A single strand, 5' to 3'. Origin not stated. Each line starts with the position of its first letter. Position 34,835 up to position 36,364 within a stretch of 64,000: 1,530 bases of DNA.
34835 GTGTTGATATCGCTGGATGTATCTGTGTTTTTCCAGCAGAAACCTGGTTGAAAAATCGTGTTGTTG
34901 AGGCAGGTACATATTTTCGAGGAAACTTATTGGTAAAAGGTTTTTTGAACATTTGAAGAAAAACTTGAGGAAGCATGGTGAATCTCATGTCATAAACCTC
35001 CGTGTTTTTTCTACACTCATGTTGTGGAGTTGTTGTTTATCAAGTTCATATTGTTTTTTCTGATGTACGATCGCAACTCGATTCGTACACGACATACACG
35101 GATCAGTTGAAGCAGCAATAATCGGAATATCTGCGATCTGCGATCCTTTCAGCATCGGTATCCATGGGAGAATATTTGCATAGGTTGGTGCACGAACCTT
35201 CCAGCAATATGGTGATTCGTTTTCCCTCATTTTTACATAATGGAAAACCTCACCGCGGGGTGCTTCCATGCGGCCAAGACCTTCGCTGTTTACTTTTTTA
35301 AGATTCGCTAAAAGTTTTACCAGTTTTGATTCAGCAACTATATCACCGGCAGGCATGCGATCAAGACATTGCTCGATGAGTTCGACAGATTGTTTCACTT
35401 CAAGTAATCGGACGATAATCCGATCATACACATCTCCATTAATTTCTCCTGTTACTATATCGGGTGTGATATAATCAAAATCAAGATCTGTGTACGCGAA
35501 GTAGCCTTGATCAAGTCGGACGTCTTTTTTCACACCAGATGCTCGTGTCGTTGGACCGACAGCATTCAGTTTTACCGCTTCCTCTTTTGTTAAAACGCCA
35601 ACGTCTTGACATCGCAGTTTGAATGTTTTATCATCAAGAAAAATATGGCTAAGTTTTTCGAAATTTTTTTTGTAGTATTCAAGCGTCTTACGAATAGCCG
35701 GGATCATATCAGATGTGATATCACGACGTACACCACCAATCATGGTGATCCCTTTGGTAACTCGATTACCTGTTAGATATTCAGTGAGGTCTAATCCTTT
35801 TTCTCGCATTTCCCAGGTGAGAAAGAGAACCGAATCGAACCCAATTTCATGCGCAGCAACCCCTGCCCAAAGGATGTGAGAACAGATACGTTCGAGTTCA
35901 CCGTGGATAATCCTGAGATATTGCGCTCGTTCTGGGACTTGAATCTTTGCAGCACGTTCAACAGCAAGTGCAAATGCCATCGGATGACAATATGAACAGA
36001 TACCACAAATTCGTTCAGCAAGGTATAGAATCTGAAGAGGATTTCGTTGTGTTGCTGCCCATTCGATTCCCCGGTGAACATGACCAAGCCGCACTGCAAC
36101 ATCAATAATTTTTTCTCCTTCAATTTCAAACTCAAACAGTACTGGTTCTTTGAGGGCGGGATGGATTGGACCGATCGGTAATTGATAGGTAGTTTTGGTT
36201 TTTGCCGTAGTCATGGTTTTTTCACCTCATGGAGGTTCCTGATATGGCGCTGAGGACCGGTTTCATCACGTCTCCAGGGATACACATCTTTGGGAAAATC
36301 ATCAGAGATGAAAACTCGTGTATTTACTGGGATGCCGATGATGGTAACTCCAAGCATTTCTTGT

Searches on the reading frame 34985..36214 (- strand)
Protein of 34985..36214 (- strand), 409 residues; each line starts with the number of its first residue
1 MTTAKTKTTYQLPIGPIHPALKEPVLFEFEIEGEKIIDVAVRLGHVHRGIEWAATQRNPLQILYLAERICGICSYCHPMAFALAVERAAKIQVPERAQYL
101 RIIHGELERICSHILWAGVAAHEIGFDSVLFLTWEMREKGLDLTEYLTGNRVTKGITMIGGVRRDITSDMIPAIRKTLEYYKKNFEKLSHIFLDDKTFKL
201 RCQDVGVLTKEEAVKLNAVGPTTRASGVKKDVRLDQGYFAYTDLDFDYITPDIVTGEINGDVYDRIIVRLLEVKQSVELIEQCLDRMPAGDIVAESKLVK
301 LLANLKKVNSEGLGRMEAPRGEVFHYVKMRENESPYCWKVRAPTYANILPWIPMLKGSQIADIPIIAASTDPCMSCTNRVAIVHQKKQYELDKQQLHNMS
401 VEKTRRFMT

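Call 16: search_protein_families(library=pfam, proteins=[window:34985-36214:-], max_evalue=0.001)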
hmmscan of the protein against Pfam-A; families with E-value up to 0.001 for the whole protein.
window:34985-36214:- (409 aa): 2 families
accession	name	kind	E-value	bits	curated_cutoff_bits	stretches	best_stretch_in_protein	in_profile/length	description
PF00346.24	Complex1_49kDa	-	1.3e-68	231.4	24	1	124-379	2-271/271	Respiratory-chain NADH dehydrogenase, 49 Kd subunit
PF00374.24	NiFeSe_Hases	-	4.7e-17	62.6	25.8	1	48-115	1-68/508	Nickel-dependent hydrogenase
